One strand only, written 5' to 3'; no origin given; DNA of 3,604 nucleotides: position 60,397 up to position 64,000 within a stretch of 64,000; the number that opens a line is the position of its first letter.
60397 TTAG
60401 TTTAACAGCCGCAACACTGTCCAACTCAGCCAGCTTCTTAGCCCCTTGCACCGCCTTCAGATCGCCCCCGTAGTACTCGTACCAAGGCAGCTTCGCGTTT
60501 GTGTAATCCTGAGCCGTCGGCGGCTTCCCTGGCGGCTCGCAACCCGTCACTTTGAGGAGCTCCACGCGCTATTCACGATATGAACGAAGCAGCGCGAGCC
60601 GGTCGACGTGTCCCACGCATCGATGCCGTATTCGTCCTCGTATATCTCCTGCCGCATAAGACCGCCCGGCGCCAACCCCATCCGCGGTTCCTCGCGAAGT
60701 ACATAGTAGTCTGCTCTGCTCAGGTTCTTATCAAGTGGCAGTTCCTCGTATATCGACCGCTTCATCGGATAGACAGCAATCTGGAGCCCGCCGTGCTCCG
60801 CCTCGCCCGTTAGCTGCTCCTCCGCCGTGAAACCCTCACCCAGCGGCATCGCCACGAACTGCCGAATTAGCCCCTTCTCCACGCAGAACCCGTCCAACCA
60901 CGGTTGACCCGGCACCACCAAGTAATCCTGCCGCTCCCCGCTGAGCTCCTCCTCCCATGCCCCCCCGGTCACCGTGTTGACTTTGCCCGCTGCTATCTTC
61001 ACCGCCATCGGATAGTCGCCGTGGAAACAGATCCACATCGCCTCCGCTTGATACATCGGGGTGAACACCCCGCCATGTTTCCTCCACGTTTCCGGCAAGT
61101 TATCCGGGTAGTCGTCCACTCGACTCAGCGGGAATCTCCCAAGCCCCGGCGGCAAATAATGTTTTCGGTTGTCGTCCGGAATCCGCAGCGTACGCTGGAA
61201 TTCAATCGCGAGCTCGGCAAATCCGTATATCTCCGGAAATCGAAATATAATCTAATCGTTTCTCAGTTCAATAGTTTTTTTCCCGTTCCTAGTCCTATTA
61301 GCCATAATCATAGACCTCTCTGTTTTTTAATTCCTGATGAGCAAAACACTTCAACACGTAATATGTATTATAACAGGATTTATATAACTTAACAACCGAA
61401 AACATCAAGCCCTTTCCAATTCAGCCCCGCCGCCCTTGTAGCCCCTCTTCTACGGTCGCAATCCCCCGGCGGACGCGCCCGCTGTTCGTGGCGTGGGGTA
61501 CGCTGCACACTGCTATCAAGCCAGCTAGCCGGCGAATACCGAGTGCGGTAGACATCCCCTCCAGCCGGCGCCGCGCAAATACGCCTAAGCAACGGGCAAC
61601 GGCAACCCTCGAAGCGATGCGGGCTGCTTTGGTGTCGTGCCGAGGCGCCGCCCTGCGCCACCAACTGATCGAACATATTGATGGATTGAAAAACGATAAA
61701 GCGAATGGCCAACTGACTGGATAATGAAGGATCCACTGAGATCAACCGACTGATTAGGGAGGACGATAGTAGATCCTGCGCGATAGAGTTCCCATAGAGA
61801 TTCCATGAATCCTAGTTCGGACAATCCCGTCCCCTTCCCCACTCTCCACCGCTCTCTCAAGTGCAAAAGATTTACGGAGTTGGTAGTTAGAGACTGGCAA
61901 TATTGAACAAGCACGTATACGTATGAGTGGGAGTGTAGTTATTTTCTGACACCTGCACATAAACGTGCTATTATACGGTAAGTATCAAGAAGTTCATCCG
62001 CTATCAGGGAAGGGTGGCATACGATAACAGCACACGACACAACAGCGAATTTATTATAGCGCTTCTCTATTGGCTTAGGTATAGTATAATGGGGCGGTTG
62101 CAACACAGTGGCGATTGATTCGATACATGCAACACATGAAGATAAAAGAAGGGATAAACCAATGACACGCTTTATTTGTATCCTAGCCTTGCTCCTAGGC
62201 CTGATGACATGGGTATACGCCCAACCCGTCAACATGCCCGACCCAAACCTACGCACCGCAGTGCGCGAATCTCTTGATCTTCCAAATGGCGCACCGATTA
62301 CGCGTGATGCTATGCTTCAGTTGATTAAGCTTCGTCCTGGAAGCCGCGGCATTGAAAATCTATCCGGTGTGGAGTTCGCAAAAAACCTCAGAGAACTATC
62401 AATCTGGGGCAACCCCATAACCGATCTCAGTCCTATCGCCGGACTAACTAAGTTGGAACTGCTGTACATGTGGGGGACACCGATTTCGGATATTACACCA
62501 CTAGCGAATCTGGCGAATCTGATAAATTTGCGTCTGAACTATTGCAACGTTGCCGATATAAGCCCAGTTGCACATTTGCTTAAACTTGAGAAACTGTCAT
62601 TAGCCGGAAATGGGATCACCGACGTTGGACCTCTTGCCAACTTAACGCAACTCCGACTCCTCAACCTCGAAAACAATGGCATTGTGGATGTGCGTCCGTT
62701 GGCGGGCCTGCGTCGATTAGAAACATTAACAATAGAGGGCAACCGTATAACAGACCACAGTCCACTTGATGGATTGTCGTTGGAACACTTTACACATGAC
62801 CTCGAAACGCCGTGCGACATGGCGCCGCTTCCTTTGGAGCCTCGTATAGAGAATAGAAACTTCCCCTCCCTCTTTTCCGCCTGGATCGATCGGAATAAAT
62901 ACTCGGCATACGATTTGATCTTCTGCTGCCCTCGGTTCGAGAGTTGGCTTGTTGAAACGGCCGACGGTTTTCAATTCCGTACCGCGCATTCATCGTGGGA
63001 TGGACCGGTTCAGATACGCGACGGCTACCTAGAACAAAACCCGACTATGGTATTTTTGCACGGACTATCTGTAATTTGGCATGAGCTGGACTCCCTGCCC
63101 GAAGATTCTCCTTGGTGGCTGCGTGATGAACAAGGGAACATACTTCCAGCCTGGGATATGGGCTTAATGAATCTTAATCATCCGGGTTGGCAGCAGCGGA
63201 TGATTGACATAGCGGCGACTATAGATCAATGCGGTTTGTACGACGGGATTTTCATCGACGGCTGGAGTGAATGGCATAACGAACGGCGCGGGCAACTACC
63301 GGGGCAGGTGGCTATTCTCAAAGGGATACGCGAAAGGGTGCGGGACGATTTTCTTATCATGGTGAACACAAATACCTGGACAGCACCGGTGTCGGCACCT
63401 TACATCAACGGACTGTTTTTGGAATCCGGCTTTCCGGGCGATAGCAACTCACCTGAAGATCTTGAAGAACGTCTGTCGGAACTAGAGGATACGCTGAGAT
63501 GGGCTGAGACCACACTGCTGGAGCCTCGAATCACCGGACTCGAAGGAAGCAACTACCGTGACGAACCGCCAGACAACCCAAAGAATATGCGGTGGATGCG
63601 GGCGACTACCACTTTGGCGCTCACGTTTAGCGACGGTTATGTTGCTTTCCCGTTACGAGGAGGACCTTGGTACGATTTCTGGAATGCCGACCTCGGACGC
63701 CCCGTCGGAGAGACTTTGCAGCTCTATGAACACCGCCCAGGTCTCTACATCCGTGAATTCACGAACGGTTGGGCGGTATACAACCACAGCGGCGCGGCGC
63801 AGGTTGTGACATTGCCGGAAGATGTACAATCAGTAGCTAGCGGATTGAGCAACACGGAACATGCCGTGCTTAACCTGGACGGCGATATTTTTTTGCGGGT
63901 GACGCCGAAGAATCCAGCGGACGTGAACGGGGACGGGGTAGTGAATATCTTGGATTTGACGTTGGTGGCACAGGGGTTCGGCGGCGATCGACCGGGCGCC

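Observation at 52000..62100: Decayed integrative/defence island: integrase, integrase fragment, IS1595, SIR2 gene, repeat-filled spacer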

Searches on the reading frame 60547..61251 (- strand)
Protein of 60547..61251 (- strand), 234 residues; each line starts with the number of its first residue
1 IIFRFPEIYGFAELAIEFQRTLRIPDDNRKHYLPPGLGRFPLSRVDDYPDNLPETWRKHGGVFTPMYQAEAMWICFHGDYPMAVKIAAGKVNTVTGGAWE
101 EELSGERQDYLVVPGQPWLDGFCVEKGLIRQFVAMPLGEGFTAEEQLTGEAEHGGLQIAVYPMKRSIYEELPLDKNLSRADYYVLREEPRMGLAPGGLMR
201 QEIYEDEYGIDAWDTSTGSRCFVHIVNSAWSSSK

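Call 3: search_protein_families(library=pfam, proteins=[window:60547-61155:-], max_evalue=0.01)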
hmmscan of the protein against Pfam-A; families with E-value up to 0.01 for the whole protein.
window:60547-61155:- (202 aa): 0 families

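Call 7: search_protein_families(library=padloc, proteins=[window:60547-61155:-], max_evalue=0.01)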
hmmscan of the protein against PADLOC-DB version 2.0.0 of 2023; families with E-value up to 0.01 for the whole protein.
window:60547-61155:- (202 aa): 0 families

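Call 20: search_protein_families(library=ncbifam, proteins=[window:60547-61251:-], max_evalue=0.001)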
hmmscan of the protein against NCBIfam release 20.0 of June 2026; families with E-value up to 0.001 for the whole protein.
window:60547-61251:- (234 aa): 0 families

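Call 51: search_protein_representatives(protein=window:60547-61251:-)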
Query: 234 residues. Proteins with E-value up to 0.001 (for the whole library): 3034; up to 1e-10: 1904; up to 1e-30: 697. The best 150 are listed.
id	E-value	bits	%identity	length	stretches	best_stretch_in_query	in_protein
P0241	5.9e-94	330.7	65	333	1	3-228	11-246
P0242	4.2e-88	311.5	66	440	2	2-171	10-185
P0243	1.7e-85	303.0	61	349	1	2-231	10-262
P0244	1.4e-83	296.7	60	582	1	3-230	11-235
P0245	9.9e-83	293.9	57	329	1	1-228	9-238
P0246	2.4e-82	292.7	59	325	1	1-229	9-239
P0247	3.6e-82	292.0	58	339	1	3-228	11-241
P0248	2.1e-80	286.3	60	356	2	3-171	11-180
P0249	2.7e-79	282.6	55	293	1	1-231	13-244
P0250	2.8e-78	279.3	64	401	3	2-108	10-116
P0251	1.4e-77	277.0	57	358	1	1-229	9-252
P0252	1.4e-77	277.0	60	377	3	8-104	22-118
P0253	2.6e-77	276.2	62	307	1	2-212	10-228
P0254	1.3e-76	273.9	58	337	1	2-228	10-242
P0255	2.8e-76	272.8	56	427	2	1-177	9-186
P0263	2.2e-73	263.3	58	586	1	1-231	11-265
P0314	3.0e-63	230.1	57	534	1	12-228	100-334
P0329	1.3e-61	224.7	54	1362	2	13-173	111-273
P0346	2.1e-60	220.7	52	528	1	13-226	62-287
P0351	4.4e-60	219.7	47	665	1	4-231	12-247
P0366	3.0e-58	213.7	50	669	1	5-229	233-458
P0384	1.1e-56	208.6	48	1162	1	9-228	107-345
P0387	2.1e-56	207.7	51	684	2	11-164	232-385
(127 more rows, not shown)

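Call 52: search_protein_families(library=pfam, proteins=[P0241, P0244, P0329, P0384, P0351, P0366, P0263, P0387, P0346, P0314], max_evalue=0.01)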
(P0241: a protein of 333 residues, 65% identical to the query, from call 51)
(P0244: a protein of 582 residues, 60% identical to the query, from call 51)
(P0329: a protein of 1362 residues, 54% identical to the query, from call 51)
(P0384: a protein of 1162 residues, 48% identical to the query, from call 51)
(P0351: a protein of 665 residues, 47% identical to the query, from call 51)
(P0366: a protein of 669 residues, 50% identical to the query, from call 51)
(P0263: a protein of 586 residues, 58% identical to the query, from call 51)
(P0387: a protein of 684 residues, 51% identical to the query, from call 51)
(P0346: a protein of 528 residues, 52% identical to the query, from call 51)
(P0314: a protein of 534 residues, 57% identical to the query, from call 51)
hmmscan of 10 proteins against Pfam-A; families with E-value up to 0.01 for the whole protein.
P0241 (333 aa): 0 families

P0244 (582 aa): 0 families

P0329 (1362 aa): 1 family
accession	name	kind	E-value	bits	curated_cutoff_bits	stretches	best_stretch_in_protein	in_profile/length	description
PF08238.18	Sel1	-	8.5e-21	74.1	30.7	3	947-982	1-36/36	Sel1 repeat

P0384 (1162 aa): 0 families

P0351 (665 aa): 1 family
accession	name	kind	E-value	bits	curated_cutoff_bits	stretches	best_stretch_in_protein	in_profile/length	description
PF06067.16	DUF932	-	5.5e-07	30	23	1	443-590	62-209/227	Domain of unknown function (DUF932)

P0366 (669 aa): 2 families
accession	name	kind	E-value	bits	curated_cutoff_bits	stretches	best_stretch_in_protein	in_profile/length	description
PF13432.12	TPR_16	-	0.00061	20.6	32.7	1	552-602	5-55/65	Tetratricopeptide repeat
PF14559.12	TPR_19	-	0.0017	19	25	1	555-598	2-45/68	Tetratricopeptide repeat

P0263 (586 aa): 2 families
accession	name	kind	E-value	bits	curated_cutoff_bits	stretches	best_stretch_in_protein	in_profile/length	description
PF13519.12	VWA_2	-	0.0033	18.5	27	1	389-499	3-107/107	von Willebrand factor type A domain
PF00092.34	VWA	-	0.0042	17.8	23.8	1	387-516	2-125/174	von Willebrand factor type A domain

P0387 (684 aa): 11 families
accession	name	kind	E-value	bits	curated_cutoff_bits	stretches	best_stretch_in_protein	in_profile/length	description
PF00240.29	ubiquitin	-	6.3e-20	71.2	25.4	1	3-59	1-57/72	Ubiquitin family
PF11976.14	Rad60-SLD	-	5.9e-09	36.1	23.8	1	1-57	1-58/72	Ubiquitin-2 like Rad60 SUMO-like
PF13920.12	zf-C3HC4_3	-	1.3e-08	35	27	1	606-654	2-48/49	Zinc finger, C3HC4 type (RING finger)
PF00097.31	zf-C3HC4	-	2.5e-05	24.5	21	1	609-648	1-40/40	Zinc finger, C3HC4 type (RING finger)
PF13639.12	zf-RING_2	-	6.3e-05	23.6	27.3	1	607-649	1-44/44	Ring finger domain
PF14447.12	Prok-RING_4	-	6.8e-05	23.1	27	1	609-658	1-46/46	Prokaryotic RING finger family 4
PF24921.1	RING_XB3-XBAT31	-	0.00031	21.2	50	1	609-653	2-56/57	E3 ubiquitin-protein ligase XB3/XBAT31 RING finger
PF13445.12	zf-RING_UBOX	-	0.00081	19.8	25.2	1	609-646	1-39/39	RING-type zinc-finger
PF13923.12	zf-C3HC4_2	-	0.00097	19.3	27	1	608-648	1-40/40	Zinc finger, C3HC4 type (RING finger)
PF14634.12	zf-RING_5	-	0.0019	18.6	27.9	1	608-649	1-42/43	zinc-RING finger domain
PF14570.12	zf-RING_4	-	0.0079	16.4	27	0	609-650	1-45/48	RING/Ubox like zinc-binding domain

P0346 (528 aa): 0 families

P0314 (534 aa): 0 families

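Call 79: search_protein_families(library=phrogs, proteins=[P0241, P0351], max_evalue=0.001)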
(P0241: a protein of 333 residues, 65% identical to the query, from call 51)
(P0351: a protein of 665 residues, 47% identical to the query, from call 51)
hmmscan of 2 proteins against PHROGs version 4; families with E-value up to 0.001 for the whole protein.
P0241 (333 aa): 0 families

P0351 (665 aa): 2 families
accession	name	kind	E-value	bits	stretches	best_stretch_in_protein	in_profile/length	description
phrog_38703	-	unknown function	6.3e-05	24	1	436-484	105-152/170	-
phrog_1221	-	unknown function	0.0004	20.6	1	447-587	164-306/355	-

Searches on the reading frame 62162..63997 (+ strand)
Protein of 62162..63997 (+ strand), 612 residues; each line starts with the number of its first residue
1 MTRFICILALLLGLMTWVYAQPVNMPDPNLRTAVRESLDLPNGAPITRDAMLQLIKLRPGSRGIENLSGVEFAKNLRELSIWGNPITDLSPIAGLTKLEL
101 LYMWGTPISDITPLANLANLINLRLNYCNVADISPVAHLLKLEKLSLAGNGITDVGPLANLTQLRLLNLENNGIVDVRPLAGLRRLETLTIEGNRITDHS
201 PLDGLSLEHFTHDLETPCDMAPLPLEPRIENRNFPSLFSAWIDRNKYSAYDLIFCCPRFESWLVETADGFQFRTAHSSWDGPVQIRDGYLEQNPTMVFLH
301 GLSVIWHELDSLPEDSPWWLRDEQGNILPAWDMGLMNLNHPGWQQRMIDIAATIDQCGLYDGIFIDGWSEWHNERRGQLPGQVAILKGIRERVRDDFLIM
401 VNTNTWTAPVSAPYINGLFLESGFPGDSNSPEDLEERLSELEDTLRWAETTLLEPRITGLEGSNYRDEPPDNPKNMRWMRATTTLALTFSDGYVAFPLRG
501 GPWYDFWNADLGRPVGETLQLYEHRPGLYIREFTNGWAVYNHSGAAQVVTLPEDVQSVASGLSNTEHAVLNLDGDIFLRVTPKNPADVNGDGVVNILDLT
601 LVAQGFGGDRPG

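Call 102: search_protein_families(library=pfam, proteins=[window:62162-63997:+], max_evalue=0.001)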
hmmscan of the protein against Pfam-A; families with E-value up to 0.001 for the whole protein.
window:62162-63997:+ (612 aa): 8 families
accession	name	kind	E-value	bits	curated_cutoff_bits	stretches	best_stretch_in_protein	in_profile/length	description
PF12799.13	LRR_4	-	1.4e-26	92.3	27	3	74-116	1-44/44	Leucine Rich repeats (2 copies)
PF13855.12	LRR_8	-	5.5e-10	39.3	27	1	141-196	2-61/61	Leucine rich repeat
PF14885.12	GHL15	-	7.7e-09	36.3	27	1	312-537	40-271/271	Hypothetical glycosyl hydrolase family 15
PF00560.39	LRR_1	-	1.4e-06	27.7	20.6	0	75-91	1-17/23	Leucine Rich Repeat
PF23598.1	LRR_14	-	6.9e-05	22.2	40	1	66-199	39-182/353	Leucine-rich repeat region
PF25019.1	LRR_R13L1-DRL21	-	0.00022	21.6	27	0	87-148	63-125/127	R13L1/DRL21 LRRs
PF00404.24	Dockerin_1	-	0.00038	21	22.9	1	586-603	2-19/57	Dockerin type I domain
PF14580.12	LRR_9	-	0.00048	20.2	30.5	0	159-198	39-78/175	Leucine-rich repeat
